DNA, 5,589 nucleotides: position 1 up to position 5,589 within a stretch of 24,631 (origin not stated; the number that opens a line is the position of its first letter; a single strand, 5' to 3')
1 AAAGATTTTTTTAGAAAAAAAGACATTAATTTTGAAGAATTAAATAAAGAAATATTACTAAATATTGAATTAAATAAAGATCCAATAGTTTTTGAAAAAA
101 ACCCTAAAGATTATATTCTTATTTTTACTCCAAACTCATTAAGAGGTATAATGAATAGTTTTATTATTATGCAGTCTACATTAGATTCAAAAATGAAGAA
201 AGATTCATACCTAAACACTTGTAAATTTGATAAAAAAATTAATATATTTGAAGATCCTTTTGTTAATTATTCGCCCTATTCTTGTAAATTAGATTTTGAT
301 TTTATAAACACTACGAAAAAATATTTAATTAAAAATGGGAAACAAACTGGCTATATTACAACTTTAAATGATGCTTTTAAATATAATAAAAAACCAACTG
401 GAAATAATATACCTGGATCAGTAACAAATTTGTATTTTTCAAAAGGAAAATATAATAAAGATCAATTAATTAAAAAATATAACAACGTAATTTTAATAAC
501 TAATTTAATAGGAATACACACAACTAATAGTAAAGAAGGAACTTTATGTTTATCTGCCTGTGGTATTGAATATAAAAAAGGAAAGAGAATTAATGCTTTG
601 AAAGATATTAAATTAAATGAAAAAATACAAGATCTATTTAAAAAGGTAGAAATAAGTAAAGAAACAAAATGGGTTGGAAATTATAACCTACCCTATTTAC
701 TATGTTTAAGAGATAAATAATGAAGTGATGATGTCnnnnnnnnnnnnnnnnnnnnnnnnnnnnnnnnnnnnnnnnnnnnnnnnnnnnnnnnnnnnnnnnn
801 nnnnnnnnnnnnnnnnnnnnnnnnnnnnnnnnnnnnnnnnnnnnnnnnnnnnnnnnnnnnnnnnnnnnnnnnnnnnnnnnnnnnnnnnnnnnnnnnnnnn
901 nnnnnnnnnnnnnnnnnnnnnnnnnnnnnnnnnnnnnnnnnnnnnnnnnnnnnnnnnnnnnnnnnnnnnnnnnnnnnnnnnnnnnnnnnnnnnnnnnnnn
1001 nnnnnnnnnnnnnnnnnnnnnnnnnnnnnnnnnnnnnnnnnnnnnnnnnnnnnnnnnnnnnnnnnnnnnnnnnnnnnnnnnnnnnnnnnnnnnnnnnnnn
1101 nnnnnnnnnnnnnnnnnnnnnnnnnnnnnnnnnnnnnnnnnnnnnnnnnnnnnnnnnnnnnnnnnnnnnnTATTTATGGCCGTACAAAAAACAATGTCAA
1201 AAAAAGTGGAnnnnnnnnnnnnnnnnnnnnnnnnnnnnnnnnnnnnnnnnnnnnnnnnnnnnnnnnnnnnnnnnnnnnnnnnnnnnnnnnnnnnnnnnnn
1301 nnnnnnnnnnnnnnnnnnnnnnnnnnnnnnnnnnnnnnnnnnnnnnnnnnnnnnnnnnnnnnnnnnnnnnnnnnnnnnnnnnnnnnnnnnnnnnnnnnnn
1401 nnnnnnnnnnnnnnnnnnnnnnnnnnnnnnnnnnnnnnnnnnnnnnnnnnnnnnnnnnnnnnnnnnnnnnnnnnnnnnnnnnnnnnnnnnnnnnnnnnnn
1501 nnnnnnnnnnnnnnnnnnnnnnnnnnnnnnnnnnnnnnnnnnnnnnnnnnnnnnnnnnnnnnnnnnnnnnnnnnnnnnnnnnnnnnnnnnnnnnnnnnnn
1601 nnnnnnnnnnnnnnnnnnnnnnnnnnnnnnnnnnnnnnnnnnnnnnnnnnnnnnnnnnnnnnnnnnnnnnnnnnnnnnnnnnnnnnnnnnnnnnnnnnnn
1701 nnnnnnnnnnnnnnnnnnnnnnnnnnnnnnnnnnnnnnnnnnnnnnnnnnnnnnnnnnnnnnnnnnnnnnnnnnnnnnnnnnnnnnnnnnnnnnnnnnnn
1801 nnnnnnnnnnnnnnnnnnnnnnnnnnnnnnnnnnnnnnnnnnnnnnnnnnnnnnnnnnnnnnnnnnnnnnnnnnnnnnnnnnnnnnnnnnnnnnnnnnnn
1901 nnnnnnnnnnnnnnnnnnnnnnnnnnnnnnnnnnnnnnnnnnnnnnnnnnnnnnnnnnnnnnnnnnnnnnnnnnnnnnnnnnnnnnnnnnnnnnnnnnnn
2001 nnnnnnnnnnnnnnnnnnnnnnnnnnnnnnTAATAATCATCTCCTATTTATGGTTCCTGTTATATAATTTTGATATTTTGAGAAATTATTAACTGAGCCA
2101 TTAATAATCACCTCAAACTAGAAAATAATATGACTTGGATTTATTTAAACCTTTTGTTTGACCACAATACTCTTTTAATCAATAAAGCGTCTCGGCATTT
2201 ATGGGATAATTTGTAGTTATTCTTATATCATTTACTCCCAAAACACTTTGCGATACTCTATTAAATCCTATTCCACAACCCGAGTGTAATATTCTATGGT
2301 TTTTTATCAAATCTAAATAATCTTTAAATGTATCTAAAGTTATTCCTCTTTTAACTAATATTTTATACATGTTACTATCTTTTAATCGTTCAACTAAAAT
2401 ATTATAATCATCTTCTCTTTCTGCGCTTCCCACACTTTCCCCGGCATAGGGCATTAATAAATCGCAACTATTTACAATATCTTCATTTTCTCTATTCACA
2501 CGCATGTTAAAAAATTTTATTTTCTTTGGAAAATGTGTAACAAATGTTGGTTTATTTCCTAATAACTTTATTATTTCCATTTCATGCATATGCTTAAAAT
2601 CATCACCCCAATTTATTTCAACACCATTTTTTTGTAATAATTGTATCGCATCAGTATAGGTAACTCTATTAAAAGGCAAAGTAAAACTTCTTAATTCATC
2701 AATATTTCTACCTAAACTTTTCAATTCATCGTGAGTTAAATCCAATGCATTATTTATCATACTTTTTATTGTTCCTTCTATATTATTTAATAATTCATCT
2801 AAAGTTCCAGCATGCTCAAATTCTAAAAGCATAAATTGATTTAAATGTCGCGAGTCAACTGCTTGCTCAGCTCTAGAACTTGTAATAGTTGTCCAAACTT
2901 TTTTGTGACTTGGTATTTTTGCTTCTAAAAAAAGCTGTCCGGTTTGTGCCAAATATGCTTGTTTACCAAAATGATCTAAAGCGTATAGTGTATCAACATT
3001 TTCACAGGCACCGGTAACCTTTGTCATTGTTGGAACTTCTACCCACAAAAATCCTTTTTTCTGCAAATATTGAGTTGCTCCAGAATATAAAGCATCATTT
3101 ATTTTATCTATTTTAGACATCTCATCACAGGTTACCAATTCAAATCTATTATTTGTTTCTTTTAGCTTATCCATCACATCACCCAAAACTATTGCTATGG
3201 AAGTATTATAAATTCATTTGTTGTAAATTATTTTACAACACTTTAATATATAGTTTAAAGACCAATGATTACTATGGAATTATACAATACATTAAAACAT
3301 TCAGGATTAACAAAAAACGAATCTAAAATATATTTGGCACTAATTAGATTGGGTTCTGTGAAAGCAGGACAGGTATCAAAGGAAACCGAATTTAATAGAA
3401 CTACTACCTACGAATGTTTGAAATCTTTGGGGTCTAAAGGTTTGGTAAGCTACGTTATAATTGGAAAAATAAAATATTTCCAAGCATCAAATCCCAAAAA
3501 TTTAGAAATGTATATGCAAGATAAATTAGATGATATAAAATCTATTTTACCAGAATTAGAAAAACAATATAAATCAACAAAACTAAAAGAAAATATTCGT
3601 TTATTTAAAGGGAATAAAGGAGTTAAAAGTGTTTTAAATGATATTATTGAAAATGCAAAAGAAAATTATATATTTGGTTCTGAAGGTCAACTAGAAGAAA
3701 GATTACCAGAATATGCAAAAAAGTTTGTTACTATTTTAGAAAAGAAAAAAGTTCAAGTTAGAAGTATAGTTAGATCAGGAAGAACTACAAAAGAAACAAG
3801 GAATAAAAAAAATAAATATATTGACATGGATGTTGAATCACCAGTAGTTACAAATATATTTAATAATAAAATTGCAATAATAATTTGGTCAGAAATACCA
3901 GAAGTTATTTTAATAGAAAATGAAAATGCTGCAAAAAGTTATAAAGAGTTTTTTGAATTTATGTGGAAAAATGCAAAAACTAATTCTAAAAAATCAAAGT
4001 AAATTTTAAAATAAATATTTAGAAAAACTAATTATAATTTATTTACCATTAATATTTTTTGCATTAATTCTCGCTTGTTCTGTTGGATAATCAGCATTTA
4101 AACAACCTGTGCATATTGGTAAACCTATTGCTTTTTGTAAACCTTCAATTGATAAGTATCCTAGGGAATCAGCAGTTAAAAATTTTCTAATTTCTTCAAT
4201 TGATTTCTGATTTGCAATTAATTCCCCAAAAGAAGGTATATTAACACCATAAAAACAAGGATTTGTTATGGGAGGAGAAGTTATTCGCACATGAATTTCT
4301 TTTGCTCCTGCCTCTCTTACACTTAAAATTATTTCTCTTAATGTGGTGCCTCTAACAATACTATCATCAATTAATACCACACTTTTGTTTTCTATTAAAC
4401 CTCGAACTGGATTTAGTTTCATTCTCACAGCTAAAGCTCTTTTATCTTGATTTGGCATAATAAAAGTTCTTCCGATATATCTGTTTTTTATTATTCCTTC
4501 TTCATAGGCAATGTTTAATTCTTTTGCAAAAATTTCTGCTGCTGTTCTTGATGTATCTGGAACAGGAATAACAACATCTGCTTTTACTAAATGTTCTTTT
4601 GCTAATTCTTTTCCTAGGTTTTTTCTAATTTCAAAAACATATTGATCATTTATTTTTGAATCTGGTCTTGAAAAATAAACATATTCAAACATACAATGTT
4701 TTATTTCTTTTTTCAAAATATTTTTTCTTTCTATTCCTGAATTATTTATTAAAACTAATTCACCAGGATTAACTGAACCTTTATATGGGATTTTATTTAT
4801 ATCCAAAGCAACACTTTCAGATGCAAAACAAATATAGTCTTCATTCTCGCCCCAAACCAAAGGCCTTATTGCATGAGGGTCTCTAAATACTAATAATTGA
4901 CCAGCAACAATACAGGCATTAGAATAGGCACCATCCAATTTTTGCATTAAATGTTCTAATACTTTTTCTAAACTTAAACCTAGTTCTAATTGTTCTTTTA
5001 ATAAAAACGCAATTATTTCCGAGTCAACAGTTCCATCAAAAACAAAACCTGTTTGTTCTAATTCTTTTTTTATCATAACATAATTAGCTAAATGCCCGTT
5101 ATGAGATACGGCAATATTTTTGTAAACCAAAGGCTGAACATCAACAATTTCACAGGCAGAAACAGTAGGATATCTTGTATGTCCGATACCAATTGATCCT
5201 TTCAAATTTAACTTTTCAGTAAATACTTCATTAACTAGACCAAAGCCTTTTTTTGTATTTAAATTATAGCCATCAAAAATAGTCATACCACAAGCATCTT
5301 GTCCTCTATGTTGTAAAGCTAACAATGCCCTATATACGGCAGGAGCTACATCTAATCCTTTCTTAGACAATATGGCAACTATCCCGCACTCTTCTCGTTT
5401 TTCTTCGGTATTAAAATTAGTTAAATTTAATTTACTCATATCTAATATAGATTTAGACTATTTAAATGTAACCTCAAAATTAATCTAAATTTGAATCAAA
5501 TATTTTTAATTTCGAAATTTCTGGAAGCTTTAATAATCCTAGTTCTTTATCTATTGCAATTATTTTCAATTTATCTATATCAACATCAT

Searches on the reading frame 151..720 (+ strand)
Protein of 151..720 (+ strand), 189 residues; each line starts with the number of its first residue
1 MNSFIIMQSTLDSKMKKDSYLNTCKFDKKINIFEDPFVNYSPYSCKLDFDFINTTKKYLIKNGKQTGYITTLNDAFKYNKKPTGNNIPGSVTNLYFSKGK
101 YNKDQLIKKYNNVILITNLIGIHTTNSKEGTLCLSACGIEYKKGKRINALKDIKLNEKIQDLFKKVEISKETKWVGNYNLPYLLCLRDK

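Call 65: search_protein_families(library=pfam, proteins=[window:151-720:+], max_evalue=0.001)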
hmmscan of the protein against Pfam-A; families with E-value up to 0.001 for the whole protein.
window:151-720:+ (189 aa): 1 family
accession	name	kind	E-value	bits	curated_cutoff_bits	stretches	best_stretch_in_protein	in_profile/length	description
PF19289.4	PmbA_TldD_3rd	-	1.3e-28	100.1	22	1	22-184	42-212/220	PmbA/TldA metallopeptidase C-terminal domain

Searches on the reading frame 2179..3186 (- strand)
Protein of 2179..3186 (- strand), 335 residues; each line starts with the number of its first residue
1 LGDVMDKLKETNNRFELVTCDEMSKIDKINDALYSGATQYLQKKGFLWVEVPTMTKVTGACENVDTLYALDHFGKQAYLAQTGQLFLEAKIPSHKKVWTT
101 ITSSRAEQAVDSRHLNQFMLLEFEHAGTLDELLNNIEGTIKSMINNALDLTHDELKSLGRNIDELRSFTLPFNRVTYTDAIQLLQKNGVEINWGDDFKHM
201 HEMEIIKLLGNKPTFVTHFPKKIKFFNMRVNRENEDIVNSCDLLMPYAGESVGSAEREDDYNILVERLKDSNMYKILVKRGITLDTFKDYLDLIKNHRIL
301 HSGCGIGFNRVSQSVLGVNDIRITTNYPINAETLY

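Call 65: search_protein_families(library=pfam, proteins=[window:2179-3186:-], max_evalue=0.001)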
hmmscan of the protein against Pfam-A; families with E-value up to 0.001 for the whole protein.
window:2179-3186:- (335 aa): 1 family
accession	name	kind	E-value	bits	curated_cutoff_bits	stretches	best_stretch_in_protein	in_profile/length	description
PF00152.25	tRNA-synt_2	-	1e-37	130.3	25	1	12-330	7-307/308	tRNA synthetases class II (D, K and N)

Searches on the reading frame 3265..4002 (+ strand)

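Call 65: search_protein_families(library=pfam, proteins=[window:3265-4002:+], max_evalue=0.001)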
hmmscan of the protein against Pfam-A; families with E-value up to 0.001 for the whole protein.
window:3265-4002:+ (245 aa): 1 family
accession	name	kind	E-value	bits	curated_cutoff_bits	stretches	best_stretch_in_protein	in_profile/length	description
PF01978.25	TrmB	-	1.9e-13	50.5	25.6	1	10-77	1-67/68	Sugar-specific transcriptional regulator TrmB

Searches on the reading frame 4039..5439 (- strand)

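Call 49: search_protein_families(library=ncbifam, proteins=[window:4039-5439:-], max_evalue=0.001)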
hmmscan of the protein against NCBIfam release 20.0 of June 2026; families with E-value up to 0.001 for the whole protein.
window:4039-5439:- (466 aa): 15 families
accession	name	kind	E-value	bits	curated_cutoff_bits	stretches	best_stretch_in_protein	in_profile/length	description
TIGR01134.1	purF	equivalog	8.1e-133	443.9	350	1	18-452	1-432/432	amidophosphoribosyltransferase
NF001484.0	PRK00331.1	subfamily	1.1e-30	106.6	381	1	18-250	2-235/601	isomerizing glutamine--fructose-6-phosphate transaminase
TIGR01135.1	glmS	equivalog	4.9e-30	104.6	418.05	1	18-250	1-234/607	glutamine--fructose-6-phosphate transaminase (isomerizing)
TIGR01536.1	asn_synth_AEB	equivalog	2.1e-19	69.9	267.1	1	18-237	1-188/517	asparagine synthase (glutamine-hydrolyzing)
NF006949.0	PRK09431.1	equivalog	4.6e-10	38.7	499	1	101-213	60-166/554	asparagine synthase B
TIGR03104.1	trio_amidotrans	equivalog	7.6e-10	37.6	570.1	1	80-212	40-165/589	N-acetylglutaminylglutamine amidotransferase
TIGR01251.1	ribP_PPkin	subfamily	5.8e-07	28.7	113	1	274-394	148-253/309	ribose-phosphate diphosphokinase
TIGR03442.1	TIGR03442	equivalog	3.4e-06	26.6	218.65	1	94-210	96-224/251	ergothioneine biosynthesis protein EgtC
TIGR03108.1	eps_aminotran_1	hypoth_equivalog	5.7e-06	25.3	816.9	1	77-212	38-166/628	XrtA/PEP-CTERM system amidotransferase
NF002320.0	PRK01259.1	subfamily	4.7e-05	22.9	297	1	333-434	196-296/316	ribose-phosphate diphosphokinase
NF002620.0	PRK02277.1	subfamily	0.00015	21.5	115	1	348-384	138-174/201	orotate phosphoribosyltransferase-like protein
NF002844.0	PRK03092.1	equivalog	0.00015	21.2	438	1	282-408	165-280/326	ribose-phosphate diphosphokinase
NF002095.0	PRK00934.1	equivalog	0.00025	20.3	296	1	297-392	166-246/287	ribose-phosphate diphosphokinase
NF004689.0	PRK06031.1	equivalog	0.00069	18.9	175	0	329-382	136-185/233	phosphoribosyltransferase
NF006605.0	PRK09162.1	equivalog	0.00091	18.7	181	0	338-384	86-131/183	hypoxanthine-guanine phosphoribosyltransferase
